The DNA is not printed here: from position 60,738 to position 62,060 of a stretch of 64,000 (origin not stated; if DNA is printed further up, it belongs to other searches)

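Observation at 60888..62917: Tandem GalT-like paralogues; the first has Arg in place of the nucleophilic histidine (HxRxQ instead of HxHxQ)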

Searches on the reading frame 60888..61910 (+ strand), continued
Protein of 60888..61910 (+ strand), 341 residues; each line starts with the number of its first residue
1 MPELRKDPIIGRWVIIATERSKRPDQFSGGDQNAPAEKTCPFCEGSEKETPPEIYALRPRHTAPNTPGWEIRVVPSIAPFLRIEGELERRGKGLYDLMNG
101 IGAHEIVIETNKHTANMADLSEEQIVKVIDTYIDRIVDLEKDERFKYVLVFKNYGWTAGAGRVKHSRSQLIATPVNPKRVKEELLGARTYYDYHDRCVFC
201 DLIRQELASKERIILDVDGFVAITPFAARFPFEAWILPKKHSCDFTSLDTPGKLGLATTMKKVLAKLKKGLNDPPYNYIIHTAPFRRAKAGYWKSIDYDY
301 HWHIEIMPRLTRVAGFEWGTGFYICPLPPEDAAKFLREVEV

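Call 10: find_homologous_proteins(query=window:60888-61910:+, max_evalue=1e-20)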
Query window:60888-61910:+ (341 aa): 8000 proteins with E <= 1e-20 among 8000 candidates; the best 120 are listed.
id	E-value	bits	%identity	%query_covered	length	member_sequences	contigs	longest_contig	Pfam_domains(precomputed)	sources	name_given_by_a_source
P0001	9.6e-237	803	100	100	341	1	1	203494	PF16268.11,PF16285.11,PF02744.23,PF01087.28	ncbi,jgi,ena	ncbi:MAG: galactose-1-phosphate uridylyltransferase [Candidatus Omnitrophota bacterium]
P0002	3.1e-235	798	99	100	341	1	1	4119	PF16268.11,PF16285.11,PF02744.23,PF01087.28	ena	-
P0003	3.4e-217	739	89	100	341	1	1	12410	PF16268.11,PF16285.11,PF02744.23,PF01087.28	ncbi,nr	ncbi:MAG: galactose-1-phosphate uridylyltransferase [Candidatus Omnitrophica bacterium]|nr:galactose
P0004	3.1e-203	693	84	100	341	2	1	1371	PF16268.11,PF16285.11,PF02744.23,PF01087.28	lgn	-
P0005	7.6e-203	692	85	100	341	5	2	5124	PF16268.11,PF16285.11,PF02744.23,PF01087.28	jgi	jgi:UDPglucose--hexose-1-phosphate uridylyltransferase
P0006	1.2e-202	691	84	100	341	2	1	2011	PF16268.11,PF16285.11,PF02744.23,PF01087.28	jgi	-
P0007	2.8e-202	690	85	99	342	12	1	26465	PF16268.11,PF16285.11,PF01230.30,PF02744.23,PF01087.28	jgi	-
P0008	3.1e-202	690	84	100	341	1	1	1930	PF16268.11,PF16285.11,PF02744.23,PF01087.28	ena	-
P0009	1.9e-201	687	82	100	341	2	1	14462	PF16268.11,PF16285.11,PF02744.23,PF01087.28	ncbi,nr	ncbi:MAG: galactose-1-phosphate uridylyltransferase [Candidatus Omnitrophica bacterium]|nr:galactose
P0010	2.4e-201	687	82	100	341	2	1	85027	PF16268.11,PF16285.11,PF02744.23,PF01087.28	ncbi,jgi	ncbi:MAG: galactose-1-phosphate uridylyltransferase [Candidatus Omnitrophota bacterium]|jgi:UDPgluco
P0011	7.3e-201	685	84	100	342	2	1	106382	PF16268.11,PF16285.11,PF02744.23,PF01087.28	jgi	-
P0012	9.0e-201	685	84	100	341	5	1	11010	PF16268.11,PF16285.11,PF01230.30,PF02744.23,PF01087.28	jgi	-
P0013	2.2e-200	684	83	100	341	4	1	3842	PF16268.11,PF16285.11,PF02744.23,PF01087.28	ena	-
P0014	2.3e-200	684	83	99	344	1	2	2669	PF16268.11,PF16285.11,PF02744.23,PF01087.28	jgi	jgi:UDPglucose--hexose-1-phosphate uridylyltransferase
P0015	3.0e-200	683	82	100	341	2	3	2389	PF16268.11,PF16285.11,PF01230.30,PF02744.23,PF01087.28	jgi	jgi:UDPglucose--hexose-1-phosphate uridylyltransferase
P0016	3.8e-200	683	83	100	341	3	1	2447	PF16268.11,PF16285.11,PF02744.23,PF01087.28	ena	-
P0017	4.1e-200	683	82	100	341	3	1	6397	PF16268.11,PF16285.11,PF02744.23,PF01087.28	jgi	jgi:UDPglucose--hexose-1-phosphate uridylyltransferase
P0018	4.9e-200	682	82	99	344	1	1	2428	PF16268.11,PF16285.11,PF02744.23,PF01087.28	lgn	-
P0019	1.1e-199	681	81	100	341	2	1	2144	PF16268.11,PF16285.11,PF02744.23,PF01087.28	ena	-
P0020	1.1e-199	681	80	100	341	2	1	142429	PF16268.11,PF16285.11,PF02744.23,PF01087.28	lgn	-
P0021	1.5e-199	681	82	100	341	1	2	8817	PF16268.11,PF16285.11,PF02744.23,PF01087.28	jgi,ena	jgi:UDPglucose--hexose-1-phosphate uridylyltransferase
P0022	3.0e-199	680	82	100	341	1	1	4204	PF16268.11,PF16285.11,PF02744.23,PF01087.28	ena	-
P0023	3.5e-199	680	81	100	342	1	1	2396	PF16268.11,PF16285.11,PF02744.23,PF01087.28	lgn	-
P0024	4.9e-199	679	82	100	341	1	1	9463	PF16268.11,PF16285.11,PF02744.23,PF01087.28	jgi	jgi:UDPglucose--hexose-1-phosphate uridylyltransferase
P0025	5.6e-199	679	82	100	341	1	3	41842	PF16268.11,PF16285.11,PF02744.23,PF01087.28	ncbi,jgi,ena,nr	ncbi:galactose-1-phosphate uridylyltransferase [bacterium]|nr:MAG: galactose-1-phosphate uridylyltra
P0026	5.9e-199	679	81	100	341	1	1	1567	PF16268.11,PF16285.11,PF02744.23,PF01087.28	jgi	jgi:UDPglucose--hexose-1-phosphate uridylyltransferase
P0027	6.6e-199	679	82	100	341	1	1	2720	PF16268.11,PF16285.11,PF02744.23,PF01087.28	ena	-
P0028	1.0e-198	678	81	100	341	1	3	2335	PF16268.11,PF16285.11,PF02744.23,PF01087.28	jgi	jgi:UDPglucose--hexose-1-phosphate uridylyltransferase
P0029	1.4e-198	678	82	100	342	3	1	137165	PF16268.11,PF16285.11,PF02744.23,PF01087.28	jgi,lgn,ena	-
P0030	1.7e-198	677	83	99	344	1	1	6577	PF16268.11,PF16285.11,PF01230.30,PF02744.23,PF01087.28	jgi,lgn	jgi:UDPglucose--hexose-1-phosphate uridylyltransferase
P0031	1.8e-198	677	83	100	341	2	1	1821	PF16268.11,PF16285.11,PF02744.23,PF01087.28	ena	-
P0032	1.8e-198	677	81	99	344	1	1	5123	PF16268.11,PF16285.11,PF02744.23,PF01087.28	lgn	-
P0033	1.9e-198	677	82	100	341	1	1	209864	PF16268.11,PF16285.11,PF02744.23,PF01087.28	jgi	-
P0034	1.9e-198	677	82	100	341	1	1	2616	PF16268.11,PF16285.11,PF02744.23,PF01087.28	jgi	jgi:UDPglucose--hexose-1-phosphate uridylyltransferase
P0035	2.1e-198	677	81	99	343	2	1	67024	PF16268.11,PF16285.11,PF02744.23,PF01087.28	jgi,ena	-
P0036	2.3e-198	677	82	100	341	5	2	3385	PF16268.11,PF16285.11,PF01230.30,PF02744.23,PF01087.28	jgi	jgi:UDPglucose--hexose-1-phosphate uridylyltransferase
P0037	2.5e-198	677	79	100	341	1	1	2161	PF16268.11,PF16285.11,PF02744.23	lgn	-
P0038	2.6e-198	677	82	100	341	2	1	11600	PF16268.11,PF16285.11,PF02744.23,PF01087.28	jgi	-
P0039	2.6e-198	677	82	100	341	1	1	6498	PF16268.11,PF16285.11,PF02744.23,PF01087.28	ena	-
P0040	3.0e-198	677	81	100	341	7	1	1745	PF16268.11,PF16285.11,PF02744.23,PF01087.28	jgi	-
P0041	3.1e-198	676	83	99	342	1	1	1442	PF16268.11,PF16285.11,PF01230.30,PF02744.23,PF01087.28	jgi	-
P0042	3.4e-198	676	82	100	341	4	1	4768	PF16268.11,PF16285.11,PF02744.23,PF01087.28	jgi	jgi:UDPglucose--hexose-1-phosphate uridylyltransferase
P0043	3.6e-198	676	81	100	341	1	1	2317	PF16268.11,PF16285.11,PF01230.30,PF02744.23,PF01087.28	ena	-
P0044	3.9e-198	676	82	100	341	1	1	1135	PF16268.11,PF16285.11,PF02744.23,PF01087.28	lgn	-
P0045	4.9e-198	676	81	99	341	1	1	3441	PF16268.11,PF16285.11,PF02744.23,PF01087.28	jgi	jgi:UDPglucose--hexose-1-phosphate uridylyltransferase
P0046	5.0e-198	676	82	100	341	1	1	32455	PF16268.11,PF16285.11,PF01230.30,PF02744.23,PF01087.28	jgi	jgi:UDPglucose--hexose-1-phosphate uridylyltransferase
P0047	5.0e-198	676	82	100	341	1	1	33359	PF16268.11,PF16285.11,PF02744.23,PF01087.28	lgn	-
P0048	5.4e-198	676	81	100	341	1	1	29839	PF16268.11,PF16285.11,PF02744.23,PF01087.28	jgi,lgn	jgi:UDPglucose--hexose-1-phosphate uridylyltransferase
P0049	5.8e-198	676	82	100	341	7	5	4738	PF16268.11,PF16285.11,PF01230.30,PF02744.23,PF01087.28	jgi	jgi:UDPglucose--hexose-1-phosphate uridylyltransferase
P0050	8.4e-198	675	82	100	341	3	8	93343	PF16268.11,PF16285.11,PF01230.30,PF02744.23,PF01087.28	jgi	jgi:UDPglucose--hexose-1-phosphate uridylyltransferase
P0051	8.7e-198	675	81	100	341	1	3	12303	PF16268.11,PF16285.11,PF01230.30,PF02744.23,PF01087.28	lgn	-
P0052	8.9e-198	675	80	100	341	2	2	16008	PF16268.11,PF16285.11,PF02744.23,PF01087.28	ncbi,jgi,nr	ncbi:MAG: DUF4931 domain-containing protein [Candidatus Omnitrophica bacterium]|jgi:UDPglucose--hexo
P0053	8.9e-198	675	83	100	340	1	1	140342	PF16268.11,PF16285.11,PF02744.23,PF01087.28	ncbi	-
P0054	9.3e-198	675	82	100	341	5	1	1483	PF16268.11,PF16285.11,PF01230.30,PF02744.23,PF01087.28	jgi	jgi:UDPglucose--hexose-1-phosphate uridylyltransferase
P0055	9.4e-198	675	81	100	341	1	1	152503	PF16268.11,PF16285.11,PF02744.23,PF01087.28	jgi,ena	-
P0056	1.2e-197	674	81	100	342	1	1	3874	PF16268.11,PF16285.11,PF02744.23,PF01087.28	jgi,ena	jgi:UDPglucose--hexose-1-phosphate uridylyltransferase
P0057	1.4e-197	674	79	100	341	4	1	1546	PF16268.11,PF16285.11,PF02744.23,PF01087.28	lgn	-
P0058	1.5e-197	674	83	100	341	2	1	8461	PF16268.11,PF16285.11,PF01230.30,PF02744.23,PF01087.28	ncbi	-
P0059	2.1e-197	674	82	100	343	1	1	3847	PF16268.11,PF16285.11,PF02744.23,PF01087.28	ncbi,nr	ncbi:MAG: galactose-1-phosphate uridylyltransferase [Candidatus Omnitrophica bacterium]|nr:galactose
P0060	2.5e-197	674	82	100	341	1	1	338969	PF16268.11,PF16285.11,PF01230.30,PF02744.23,PF01087.28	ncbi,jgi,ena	ncbi:MAG: galactose-1-phosphate uridylyltransferase [Candidatus Omnitrophota bacterium]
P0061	2.7e-197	673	80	100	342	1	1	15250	PF16268.11,PF16285.11,PF02744.23,PF01087.28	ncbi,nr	ncbi:MAG: galactose-1-phosphate uridylyltransferase [Candidatus Omnitrophica bacterium]|nr:galactose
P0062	2.8e-197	673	80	100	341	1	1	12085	PF16268.11,PF16285.11,PF02744.23,PF01087.28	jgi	jgi:UDPglucose--hexose-1-phosphate uridylyltransferase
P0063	3.0e-197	673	80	100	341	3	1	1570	PF16268.11,PF16285.11,PF02744.23,PF01087.28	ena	-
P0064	3.5e-197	673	82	100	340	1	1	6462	PF16268.11,PF16285.11,PF02744.23,PF01087.28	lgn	-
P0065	5.1e-197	672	81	100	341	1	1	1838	PF16268.11,PF16285.11,PF02744.23,PF01087.28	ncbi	-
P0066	5.6e-197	672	81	100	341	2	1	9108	PF16268.11,PF16285.11,PF02744.23,PF01087.28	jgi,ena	-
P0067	6.9e-197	672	81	100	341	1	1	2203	PF16268.11,PF16285.11,PF01230.30,PF02744.23,PF01087.28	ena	-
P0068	7.6e-197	672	82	100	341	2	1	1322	PF16268.11,PF16285.11,PF01230.30,PF02744.23,PF01087.28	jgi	jgi:UDPglucose--hexose-1-phosphate uridylyltransferase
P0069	9.5e-197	672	81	100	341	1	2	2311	PF16268.11,PF16285.11,PF01230.30,PF02744.23,PF01087.28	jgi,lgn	-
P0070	1.0e-196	672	81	100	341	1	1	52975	PF16268.11,PF16285.11,PF02744.23,PF01087.28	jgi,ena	-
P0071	1.2e-196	671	80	100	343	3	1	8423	PF16268.11,PF16285.11,PF02744.23,PF01087.28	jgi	jgi:UDPglucose--hexose-1-phosphate uridylyltransferase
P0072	1.6e-196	671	83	99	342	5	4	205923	PF16268.11,PF16285.11,PF02744.23,PF01087.28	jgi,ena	jgi:UDPglucose--hexose-1-phosphate uridylyltransferase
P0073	1.7e-196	671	82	99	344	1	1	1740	PF16268.11,PF16285.11,PF02744.23,PF01087.28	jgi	jgi:UDPglucose--hexose-1-phosphate uridylyltransferase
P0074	1.8e-196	671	80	100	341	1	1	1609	PF16268.11,PF16285.11,PF01230.30,PF02744.23,PF01087.28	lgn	-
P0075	1.8e-196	671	82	100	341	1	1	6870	PF16268.11,PF16285.11,PF01230.30,PF02744.23,PF01087.28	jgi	jgi:UDPglucose--hexose-1-phosphate uridylyltransferase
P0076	1.8e-196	671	82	100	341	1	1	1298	PF16268.11,PF16285.11,PF01230.30,PF02744.23,PF01087.28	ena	-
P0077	1.9e-196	671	80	100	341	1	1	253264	PF16268.11,PF16285.11,PF01230.30,PF02744.23,PF01087.28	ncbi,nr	ncbi:MAG: galactose-1-phosphate uridylyltransferase [Omnitrophica WOR_2 bacterium RBG_13_41_10]|nr:M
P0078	2.1e-196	670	80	100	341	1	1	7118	PF16268.11,PF16285.11,PF02744.23,PF01087.28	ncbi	-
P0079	2.4e-196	670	80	100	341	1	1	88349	PF16268.11,PF16285.11,PF01230.30,PF02744.23,PF01087.28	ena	-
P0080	3.5e-196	670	81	100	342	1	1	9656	PF16268.11,PF16285.11,PF02744.23,PF01087.28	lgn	-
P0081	3.5e-196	670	80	100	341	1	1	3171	PF16268.11,PF16285.11,PF02744.23,PF01087.28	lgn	-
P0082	4.4e-196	669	80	100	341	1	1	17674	PF16268.11,PF16285.11,PF02744.23,PF01087.28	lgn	-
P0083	4.6e-196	669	81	100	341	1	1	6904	PF16268.11,PF16285.11,PF02744.23,PF01087.28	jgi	jgi:UDPglucose--hexose-1-phosphate uridylyltransferase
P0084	5.0e-196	669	78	100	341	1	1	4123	PF16268.11,PF16285.11,PF02744.23,PF01087.28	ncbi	ncbi:MAG: galactose-1-phosphate uridylyltransferase [Deltaproteobacteria bacterium]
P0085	5.3e-196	669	81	100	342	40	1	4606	PF16268.11,PF16285.11,PF02744.23,PF01087.28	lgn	-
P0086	6.1e-196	669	80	100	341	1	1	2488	PF16268.11,PF16285.11,PF01230.30,PF02744.23,PF01087.28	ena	-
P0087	6.1e-196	669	80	99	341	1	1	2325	PF16268.11,PF16285.11,PF02744.23,PF01087.28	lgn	-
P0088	7.6e-196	669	79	100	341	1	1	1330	PF16268.11,PF16285.11,PF01230.30,PF02744.23,PF01087.28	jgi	-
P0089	7.7e-196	669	81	100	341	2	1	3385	PF16268.11,PF16285.11,PF02744.23,PF01087.28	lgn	-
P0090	8.0e-196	669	82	99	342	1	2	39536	PF16268.11,PF16285.11,PF01230.30,PF02744.23,PF01087.28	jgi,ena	-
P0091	8.9e-196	668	81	99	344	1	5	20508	PF16268.11,PF16285.11,PF01230.30,PF02744.23,PF01087.28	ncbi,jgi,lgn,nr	ncbi:MAG: DUF4931 domain-containing protein [Candidatus Omnitrophica bacterium]|nr:DUF4931 domain-co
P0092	9.6e-196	668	81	100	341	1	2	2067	PF16268.11,PF16285.11,PF02744.23,PF01087.28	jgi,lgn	jgi:UDPglucose--hexose-1-phosphate uridylyltransferase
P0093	1.0e-195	668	81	100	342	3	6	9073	PF16268.11,PF16285.11,PF02744.23,PF01087.28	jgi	jgi:UDPglucose--hexose-1-phosphate uridylyltransferase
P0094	1.1e-195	668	79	100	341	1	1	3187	PF16268.11,PF16285.11,PF02744.23,PF01087.28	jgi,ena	-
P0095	1.4e-195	668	80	100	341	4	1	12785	PF16268.11,PF16285.11,PF02744.23,PF01087.28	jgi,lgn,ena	-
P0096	1.6e-195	668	80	100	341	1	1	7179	PF16268.11,PF16285.11,PF02744.23,PF01087.28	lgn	-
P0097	1.9e-195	667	80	100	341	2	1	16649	PF16268.11,PF16285.11,PF02744.23,PF01087.28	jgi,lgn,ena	-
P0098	1.9e-195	667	82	100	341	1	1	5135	PF16268.11,PF16285.11,PF01230.30,PF02744.23,PF01087.28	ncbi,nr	ncbi:MAG: galactose-1-phosphate uridylyltransferase [Candidatus Omnitrophica bacterium]|nr:galactose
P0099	2.7e-195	667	82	99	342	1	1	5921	PF16268.11,PF16285.11,PF02744.23,PF01087.28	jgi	jgi:UDPglucose--hexose-1-phosphate uridylyltransferase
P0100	2.9e-195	667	80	100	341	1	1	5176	PF16268.11,PF16285.11,PF01230.30,PF02744.23,PF01087.28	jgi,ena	-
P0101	3.0e-195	667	82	100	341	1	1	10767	PF16268.11,PF16285.11,PF01230.30,PF02744.23,PF01087.28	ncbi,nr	ncbi:MAG: galactose-1-phosphate uridylyltransferase [Candidatus Omnitrophica bacterium]|nr:galactose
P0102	3.9e-195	666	80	100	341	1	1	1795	PF16268.11,PF16285.11,PF02744.23,PF01087.28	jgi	jgi:UDPglucose--hexose-1-phosphate uridylyltransferase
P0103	5.2e-195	666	79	100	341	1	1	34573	PF16268.11,PF16285.11,PF02744.23,PF01087.28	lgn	-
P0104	5.3e-195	666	80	100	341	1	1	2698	PF16268.11,PF16285.11,PF02744.23,PF01087.28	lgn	-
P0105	5.7e-195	666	79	100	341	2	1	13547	PF16268.11,PF16285.11,PF01230.30,PF02744.23,PF01087.28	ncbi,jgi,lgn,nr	ncbi:MAG: DUF4931 domain-containing protein [Candidatus Omnitrophica bacterium]|nr:DUF4931 domain-co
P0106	5.8e-195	666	78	100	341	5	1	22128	PF16268.11,PF16285.11,PF02744.23,PF01087.28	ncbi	-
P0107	5.9e-195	666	79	100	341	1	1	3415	PF16268.11,PF16285.11,PF02744.23,PF01087.28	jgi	jgi:UDPglucose--hexose-1-phosphate uridylyltransferase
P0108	6.0e-195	666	80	100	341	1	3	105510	PF16268.11,PF16285.11,PF02744.23,PF01087.28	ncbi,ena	-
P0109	8.5e-195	665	82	100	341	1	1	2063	PF16268.11,PF16285.11,PF01230.30,PF02744.23,PF01087.28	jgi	jgi:UDPglucose--hexose-1-phosphate uridylyltransferase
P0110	9.4e-195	665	79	100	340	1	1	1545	PF16268.11,PF16285.11,PF02744.23,PF01087.28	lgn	-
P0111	1.0e-194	665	80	100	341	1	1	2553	PF16268.11,PF16285.11,PF01230.30,PF02744.23,PF01087.28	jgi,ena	jgi:UDPglucose--hexose-1-phosphate uridylyltransferase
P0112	1.1e-194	665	79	100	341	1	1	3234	PF16268.11,PF16285.11,PF02744.23,PF01087.28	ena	-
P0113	1.2e-194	665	79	100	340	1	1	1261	PF16268.11,PF16285.11,PF02744.23,PF01087.28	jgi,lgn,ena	-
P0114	1.3e-194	665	79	100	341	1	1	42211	PF16268.11,PF16285.11,PF01230.30,PF02744.23,PF01087.28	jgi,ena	-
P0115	1.4e-194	664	82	100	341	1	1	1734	PF16268.11,PF16285.11,PF02744.23,PF01087.28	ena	-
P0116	1.4e-194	664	81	100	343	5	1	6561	PF16268.11,PF16285.11,PF02744.23,PF01087.28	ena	-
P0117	1.8e-194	664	81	100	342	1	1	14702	PF16268.11,PF16285.11,PF01230.30,PF02744.23,PF01087.28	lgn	-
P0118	1.8e-194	664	79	100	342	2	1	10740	PF16268.11,PF16285.11,PF02744.23,PF01087.28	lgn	-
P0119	1.9e-194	664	80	100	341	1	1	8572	PF16268.11,PF16285.11,PF02744.23,PF01087.28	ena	-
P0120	2.2e-194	664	81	99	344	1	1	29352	PF16268.11,PF16285.11,PF02744.23,PF01087.28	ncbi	ncbi:MAG: DUF4931 domain-containing protein [Candidatus Omnitrophota bacterium]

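Call 13: find_related_loci(query=window:60888-61910:+, collection=genome_contigs, flank=4000)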
Query window:60888-61910:+ (341 aa) in genome_contigs; peptide patterns used: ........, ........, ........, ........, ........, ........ (x = any residue, [..] = any of these).
599 stretches matched a pattern (row limit reached: there are more); 591 encode a relative of the query (tblastn E <= 1e-3); the best 80 are kept; 80 distinct loci.
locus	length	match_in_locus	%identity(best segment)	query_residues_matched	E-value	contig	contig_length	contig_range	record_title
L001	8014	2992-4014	89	1-341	0e+0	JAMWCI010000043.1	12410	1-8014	MAG: Candidatus Omnitrophota bacterium isolate JZ-4.bins.180.201808 NODE_10852_length_12410_cov_1.050476, whole genome s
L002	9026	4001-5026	82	1-341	0e+0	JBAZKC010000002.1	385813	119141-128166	MAG: Candidatus Omnitrophota bacterium isolate SO_2017_LW4_134 scaffold_69_c1_LW137-91_2017, whole genome shotgun sequen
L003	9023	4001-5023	80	1-341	0e+0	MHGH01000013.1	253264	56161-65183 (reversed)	MAG: Omnitrophica WOR_2 bacterium RBG_13_41_10 RBG_13_scaffold_45, whole genome shotgun sequence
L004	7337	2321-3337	81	1-339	0e+0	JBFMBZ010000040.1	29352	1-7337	MAG: Candidatus Omnitrophota bacterium isolate MAG177 MAG177_40, whole genome shotgun sequence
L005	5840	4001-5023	81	1-341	0e+0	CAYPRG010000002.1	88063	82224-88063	MAG TPA_asm: uncultured Planctomycetales bacterium isolate SRP178699_co1_560 genome assembly, contig: NODE_172_length_88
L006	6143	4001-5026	83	1-341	0e+0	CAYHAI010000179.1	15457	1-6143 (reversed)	MAG TPA_asm: uncultured Planctomycetales bacterium isolate ERP119294_co2_437 genome assembly, contig: k141_4582648, whol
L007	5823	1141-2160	77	1-341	0e+0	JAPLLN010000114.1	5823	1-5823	MAG: Candidatus Omnitrophota bacterium isolate LacPavin_0419_WC70S_MAG_47_9 LacPavin_0419_WC70S_scaffold_1250209, whole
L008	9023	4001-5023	75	1-341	0e+0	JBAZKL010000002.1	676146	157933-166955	MAG: Candidatus Omnitrophota bacterium isolate SO_2017_LW4_142 scaffold_26_c1_LW137-91_2017, whole genome shotgun sequen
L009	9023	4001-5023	74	1-341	0e+0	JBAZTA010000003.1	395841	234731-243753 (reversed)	MAG: Candidatus Omnitrophota bacterium isolate SO_2017_GW1_19 NODE_172_length_395841_cov_2.076381_OW334_2017, whole geno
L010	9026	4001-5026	75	1-341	0e+0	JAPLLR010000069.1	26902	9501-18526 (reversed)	MAG: Candidatus Omnitrophota bacterium isolate LacPavin_0920_SED3_MAG_45_14 LacPavin_0920_SED3_scaffold_3218838, whole g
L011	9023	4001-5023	76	1-341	0e+0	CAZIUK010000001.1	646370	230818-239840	MAG TPA_asm: uncultured Planctomycetales bacterium isolate binchicken_co154_195 genome assembly, contig: NODE_1_length_6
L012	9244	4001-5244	74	1-341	3e-180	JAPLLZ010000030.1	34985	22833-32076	MAG: Candidatus Omnitrophota bacterium isolate LacPavin_0419_WC90_MAG_39_8 LacPavin_0419_WC90_scaffold_44274, whole geno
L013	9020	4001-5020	74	1-341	9e-178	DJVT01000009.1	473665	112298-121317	MAG TPA_asm: Candidatus Omnitrophica bacterium UBA6249 UBA6249_contig_15086, whole genome shotgun sequence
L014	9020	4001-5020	72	1-341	3e-175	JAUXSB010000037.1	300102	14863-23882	MAG: Candidatus Omnitrophota bacterium isolate C12_metabat.bin.33_sub C12_k141_503534, whole genome shotgun sequence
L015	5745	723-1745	74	1-341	8e-176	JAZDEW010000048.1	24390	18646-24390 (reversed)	MAG: Candidatus Omnitrophota bacterium isolate MEGAHIT-group-0.169 k141_19659559, whole genome shotgun sequence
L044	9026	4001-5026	58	1-341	2e-134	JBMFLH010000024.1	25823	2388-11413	MAG: Candidatus Ratteibacteria bacterium isolate KM4336-44 NODE_718_length_25823_cov_6.611223, whole genome shotgun sequ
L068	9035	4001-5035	55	1-341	1e-125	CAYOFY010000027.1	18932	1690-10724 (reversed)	MAG TPA_asm: uncultured bacterium isolate SRP098346_co1_300 genome assembly, contig: NODE_2869_length_18932_cov_25.82009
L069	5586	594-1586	56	1-340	8e-126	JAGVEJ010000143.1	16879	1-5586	MAG: Candidatus Zixiibacteriota bacterium isolate DeMMO2_6 c_000000081829, whole genome shotgun sequence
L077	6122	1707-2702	55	1-341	7e-125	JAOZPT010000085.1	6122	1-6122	MAG: Candidatus Zixiibacteriota bacterium isolate GMC4.metabat2.266 GMC4_23731_length_6122_cov_11.420966, whole genome s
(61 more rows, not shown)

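Call 20: search_protein_representatives(protein=window:60888-61910:+)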
Query: 341 residues. Proteins with E-value up to 0.001 (for the whole library): 7760; up to 1e-10: 4963; up to 1e-30: 2059. The best 150 are listed.
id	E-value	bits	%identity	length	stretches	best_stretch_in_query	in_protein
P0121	8.1e-132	456.3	43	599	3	28-338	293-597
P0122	2.3e-122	425.2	55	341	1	1-340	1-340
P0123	8.5e-114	397.1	52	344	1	1-338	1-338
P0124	1.9e-111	389.3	50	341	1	1-339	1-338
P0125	3.0e-110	385.4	54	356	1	1-339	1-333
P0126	1.3e-109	383.2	50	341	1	1-340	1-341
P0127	3.8e-107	375.2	49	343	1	1-341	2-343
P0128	8.3e-107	374.1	50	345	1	1-339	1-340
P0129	2.6e-105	369.2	49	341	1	1-338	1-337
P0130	5.4e-105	368.1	51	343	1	1-340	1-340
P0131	1.1e-104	367.1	51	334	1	1-339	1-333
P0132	1.0e-102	360.6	50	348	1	1-336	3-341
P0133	4.6e-102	358.4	51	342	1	1-340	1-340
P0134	1.9e-101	356.4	49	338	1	1-338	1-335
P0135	6.7e-99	348.0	48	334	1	1-338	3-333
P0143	4.2e-94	332.3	49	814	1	2-338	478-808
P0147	2.3e-92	326.6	46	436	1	3-339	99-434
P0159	2.6e-88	313.2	34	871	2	4-339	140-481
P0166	2.3e-87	310.1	48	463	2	36-341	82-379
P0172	7.4e-86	305.1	45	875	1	3-339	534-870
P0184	7.0e-82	292.1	45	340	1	1-339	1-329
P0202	1.3e-79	284.6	42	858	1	2-338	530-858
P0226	5.1e-77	276.1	45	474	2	90-338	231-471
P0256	4.0e-74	266.6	40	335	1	1-341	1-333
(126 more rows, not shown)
